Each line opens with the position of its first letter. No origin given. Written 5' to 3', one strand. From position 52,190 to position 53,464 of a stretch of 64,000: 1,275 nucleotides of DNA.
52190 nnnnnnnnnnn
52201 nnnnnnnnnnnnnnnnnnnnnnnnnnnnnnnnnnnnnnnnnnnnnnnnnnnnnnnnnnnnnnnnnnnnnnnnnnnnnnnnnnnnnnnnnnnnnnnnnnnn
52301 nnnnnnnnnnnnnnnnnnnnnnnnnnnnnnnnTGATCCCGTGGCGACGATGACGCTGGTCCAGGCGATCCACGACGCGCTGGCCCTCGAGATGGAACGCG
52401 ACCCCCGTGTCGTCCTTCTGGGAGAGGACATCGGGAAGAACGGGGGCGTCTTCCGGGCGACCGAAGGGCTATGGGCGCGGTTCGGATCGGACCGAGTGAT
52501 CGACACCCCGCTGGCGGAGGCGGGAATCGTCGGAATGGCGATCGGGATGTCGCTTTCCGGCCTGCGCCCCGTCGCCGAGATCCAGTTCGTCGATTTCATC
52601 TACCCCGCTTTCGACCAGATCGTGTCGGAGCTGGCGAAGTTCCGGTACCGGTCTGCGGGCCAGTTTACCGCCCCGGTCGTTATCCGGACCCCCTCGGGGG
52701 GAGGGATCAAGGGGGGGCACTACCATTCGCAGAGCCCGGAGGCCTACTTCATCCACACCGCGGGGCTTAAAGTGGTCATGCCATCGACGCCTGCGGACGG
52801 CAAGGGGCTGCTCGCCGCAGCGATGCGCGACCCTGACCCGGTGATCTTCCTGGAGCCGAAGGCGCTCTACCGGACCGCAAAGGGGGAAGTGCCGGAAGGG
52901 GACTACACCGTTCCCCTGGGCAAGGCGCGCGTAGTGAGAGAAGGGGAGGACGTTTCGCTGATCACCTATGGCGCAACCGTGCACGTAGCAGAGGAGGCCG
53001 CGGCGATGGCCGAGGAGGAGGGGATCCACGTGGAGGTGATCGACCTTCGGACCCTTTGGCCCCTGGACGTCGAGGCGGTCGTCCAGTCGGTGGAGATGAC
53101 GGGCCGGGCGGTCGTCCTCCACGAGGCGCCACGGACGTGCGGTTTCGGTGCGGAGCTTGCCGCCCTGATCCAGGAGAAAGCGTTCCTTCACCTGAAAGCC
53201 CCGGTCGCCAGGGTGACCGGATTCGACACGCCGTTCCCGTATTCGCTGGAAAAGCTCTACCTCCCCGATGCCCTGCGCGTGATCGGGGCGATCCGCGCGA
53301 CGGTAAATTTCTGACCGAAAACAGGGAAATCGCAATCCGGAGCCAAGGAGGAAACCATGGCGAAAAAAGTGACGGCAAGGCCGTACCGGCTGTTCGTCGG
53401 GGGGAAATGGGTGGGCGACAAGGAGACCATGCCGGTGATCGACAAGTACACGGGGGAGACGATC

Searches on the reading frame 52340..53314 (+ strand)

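Call 40: search_protein_families(library=pfam, max_evalue=0.00001, proteins=[window:52340-53314:+])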
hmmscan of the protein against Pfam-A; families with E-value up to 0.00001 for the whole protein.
window:52340-53314:+ (324 aa): 2 families
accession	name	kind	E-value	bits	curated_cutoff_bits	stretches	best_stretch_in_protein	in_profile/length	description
PF02779.29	Transket_pyr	-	3.7e-45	154.1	27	1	4-178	3-173/174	Transketolase, pyrimidine binding domain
PF02780.25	Transketolase_C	-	1e-41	142.2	25.9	1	194-312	1-122/124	Transketolase, C-terminal domain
